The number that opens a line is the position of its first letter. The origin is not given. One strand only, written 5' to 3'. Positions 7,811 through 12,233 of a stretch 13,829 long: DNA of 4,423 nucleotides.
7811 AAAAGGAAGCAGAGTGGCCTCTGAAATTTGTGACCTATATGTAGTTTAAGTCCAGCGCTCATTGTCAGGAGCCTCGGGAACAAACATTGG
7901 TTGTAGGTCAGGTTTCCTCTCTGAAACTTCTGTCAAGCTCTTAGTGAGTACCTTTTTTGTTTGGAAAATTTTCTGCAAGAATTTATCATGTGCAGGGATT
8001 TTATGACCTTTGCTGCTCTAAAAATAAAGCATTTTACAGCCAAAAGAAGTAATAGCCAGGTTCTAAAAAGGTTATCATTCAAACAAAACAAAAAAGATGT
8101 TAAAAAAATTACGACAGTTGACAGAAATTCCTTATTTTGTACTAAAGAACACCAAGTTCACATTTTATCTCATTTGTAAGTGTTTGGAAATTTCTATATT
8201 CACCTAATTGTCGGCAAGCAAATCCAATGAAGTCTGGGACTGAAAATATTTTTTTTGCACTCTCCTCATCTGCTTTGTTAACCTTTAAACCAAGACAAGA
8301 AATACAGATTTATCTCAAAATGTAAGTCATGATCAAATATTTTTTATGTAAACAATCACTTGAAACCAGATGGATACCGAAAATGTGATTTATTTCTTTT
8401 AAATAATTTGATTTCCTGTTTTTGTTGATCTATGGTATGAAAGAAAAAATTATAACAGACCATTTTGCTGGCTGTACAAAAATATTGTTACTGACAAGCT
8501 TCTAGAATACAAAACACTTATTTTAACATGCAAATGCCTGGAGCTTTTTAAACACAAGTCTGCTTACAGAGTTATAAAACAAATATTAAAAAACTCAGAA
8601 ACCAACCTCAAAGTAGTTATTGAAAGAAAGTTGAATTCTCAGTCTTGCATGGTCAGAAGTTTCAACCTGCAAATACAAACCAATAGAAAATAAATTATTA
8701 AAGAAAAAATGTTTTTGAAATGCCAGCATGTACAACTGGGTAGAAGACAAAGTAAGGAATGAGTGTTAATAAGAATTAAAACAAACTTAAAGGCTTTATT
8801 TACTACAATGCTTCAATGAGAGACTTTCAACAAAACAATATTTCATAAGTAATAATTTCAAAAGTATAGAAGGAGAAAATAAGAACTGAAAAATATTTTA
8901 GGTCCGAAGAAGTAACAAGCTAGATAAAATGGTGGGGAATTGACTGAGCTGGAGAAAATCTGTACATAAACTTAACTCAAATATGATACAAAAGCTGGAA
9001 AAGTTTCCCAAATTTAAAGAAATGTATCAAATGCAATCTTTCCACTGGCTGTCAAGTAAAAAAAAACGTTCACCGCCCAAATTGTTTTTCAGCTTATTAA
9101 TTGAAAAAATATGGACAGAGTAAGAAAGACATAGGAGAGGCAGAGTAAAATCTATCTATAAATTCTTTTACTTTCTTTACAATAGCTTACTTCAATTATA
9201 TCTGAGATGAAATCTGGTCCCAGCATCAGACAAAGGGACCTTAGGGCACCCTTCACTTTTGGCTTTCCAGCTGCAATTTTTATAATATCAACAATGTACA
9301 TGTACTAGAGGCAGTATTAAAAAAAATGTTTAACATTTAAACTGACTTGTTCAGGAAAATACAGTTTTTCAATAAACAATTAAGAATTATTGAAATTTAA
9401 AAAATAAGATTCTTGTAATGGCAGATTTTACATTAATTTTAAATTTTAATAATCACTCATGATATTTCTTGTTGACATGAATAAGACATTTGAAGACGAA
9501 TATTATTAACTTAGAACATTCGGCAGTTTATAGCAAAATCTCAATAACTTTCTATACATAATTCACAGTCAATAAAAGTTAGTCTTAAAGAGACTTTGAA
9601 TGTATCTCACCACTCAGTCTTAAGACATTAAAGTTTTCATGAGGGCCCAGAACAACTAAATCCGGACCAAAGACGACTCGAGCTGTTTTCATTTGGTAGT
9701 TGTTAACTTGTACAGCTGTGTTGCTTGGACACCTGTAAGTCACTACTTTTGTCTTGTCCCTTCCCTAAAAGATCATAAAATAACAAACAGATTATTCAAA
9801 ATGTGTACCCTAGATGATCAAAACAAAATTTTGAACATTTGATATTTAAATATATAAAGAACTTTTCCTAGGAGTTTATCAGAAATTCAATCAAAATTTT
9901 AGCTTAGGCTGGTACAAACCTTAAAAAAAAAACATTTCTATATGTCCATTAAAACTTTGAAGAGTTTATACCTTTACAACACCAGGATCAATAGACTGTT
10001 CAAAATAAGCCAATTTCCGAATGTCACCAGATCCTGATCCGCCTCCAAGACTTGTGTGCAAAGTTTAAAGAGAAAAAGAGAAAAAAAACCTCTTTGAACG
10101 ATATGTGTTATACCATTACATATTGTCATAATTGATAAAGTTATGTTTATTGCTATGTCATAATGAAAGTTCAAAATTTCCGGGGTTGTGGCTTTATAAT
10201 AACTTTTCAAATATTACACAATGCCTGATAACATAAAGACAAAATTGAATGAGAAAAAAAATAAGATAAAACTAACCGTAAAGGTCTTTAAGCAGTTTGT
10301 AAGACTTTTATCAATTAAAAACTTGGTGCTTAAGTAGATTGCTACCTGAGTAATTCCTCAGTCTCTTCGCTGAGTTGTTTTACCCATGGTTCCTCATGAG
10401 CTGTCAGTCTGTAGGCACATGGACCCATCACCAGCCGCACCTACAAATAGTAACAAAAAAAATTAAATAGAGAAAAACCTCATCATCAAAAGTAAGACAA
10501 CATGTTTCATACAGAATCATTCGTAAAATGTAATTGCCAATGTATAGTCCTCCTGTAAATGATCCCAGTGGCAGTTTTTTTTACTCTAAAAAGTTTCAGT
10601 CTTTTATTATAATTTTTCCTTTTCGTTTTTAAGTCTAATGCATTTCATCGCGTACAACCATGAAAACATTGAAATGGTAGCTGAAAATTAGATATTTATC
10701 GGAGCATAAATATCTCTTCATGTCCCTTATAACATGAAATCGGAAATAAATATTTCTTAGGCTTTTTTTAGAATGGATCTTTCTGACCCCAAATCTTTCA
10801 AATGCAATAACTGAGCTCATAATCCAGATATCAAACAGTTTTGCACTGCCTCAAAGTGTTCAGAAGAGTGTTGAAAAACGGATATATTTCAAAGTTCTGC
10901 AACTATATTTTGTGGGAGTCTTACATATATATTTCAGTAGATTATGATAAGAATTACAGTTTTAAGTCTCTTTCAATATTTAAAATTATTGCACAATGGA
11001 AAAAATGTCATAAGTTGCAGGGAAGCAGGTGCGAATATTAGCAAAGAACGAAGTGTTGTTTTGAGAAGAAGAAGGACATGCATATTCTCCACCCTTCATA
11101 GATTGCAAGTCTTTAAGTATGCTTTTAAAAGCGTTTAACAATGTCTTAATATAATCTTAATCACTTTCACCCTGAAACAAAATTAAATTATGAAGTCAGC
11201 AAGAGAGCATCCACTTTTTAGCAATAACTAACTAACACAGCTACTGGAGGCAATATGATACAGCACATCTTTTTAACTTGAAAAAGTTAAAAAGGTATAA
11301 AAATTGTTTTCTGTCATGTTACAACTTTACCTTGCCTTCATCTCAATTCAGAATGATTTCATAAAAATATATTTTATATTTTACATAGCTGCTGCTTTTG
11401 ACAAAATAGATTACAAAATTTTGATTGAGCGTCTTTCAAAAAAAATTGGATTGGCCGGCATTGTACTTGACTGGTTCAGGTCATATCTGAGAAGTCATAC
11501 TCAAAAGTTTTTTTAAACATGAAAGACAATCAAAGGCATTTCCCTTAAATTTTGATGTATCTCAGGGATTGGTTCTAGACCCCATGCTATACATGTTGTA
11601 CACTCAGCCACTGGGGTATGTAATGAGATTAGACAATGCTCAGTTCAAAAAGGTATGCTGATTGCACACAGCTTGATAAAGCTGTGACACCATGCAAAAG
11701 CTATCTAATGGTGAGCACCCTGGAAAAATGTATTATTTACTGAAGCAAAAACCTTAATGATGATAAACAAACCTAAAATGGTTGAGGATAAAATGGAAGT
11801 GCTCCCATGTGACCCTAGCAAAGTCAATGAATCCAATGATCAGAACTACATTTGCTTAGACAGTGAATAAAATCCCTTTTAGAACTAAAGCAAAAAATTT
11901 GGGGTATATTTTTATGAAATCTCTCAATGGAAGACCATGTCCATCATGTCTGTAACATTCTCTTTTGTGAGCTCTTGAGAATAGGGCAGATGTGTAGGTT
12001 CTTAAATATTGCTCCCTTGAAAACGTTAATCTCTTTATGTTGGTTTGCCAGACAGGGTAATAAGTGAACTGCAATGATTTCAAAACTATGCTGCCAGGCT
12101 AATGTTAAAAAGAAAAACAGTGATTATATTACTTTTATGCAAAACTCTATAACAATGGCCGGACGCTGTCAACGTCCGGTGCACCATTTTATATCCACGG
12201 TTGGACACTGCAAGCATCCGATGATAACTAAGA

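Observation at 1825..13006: C-terminal half of a major vault protein gene on the minus strand, 15 exons with a fully phase-consistent splice chain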

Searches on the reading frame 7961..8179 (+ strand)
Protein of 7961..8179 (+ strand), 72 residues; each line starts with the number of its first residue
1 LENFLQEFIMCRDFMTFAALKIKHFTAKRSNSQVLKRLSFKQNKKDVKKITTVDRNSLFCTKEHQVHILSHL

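Call 23: search_protein_families(library=pfam, proteins=[window:7961-8179:+], max_evalue=1)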
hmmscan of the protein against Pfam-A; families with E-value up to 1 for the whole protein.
window:7961-8179:+ (72 aa): 1 family
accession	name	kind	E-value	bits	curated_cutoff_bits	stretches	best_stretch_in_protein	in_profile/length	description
PF05587.19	Anth_Ig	-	0.06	14.1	26.9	1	20-61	24-65/102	Anthrax receptor extracellular domain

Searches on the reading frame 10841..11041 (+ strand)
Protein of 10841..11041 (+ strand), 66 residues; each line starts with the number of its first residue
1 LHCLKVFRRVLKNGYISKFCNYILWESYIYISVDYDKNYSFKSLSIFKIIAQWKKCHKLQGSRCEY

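Call 23: search_protein_families(library=pfam, proteins=[window:10841-11041:+], max_evalue=1)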
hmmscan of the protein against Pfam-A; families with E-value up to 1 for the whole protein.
window:10841-11041:+ (66 aa): 1 family
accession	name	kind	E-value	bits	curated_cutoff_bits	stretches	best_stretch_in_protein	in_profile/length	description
PF18344.7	CBM32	-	0.08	13.2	25.7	1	12-46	29-63/64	Carbohydrate binding module family 32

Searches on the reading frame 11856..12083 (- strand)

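Call 23: search_protein_families(library=pfam, proteins=[window:11856-12083:-], max_evalue=1)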
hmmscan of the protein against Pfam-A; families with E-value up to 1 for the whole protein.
window:11856-12083:- (75 aa): 1 family
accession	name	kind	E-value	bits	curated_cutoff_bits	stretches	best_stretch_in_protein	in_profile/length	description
PF21358.2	Ezh2_MCSS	-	0.11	12.7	27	1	21-52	16-47/53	Ezh2, MCSS domain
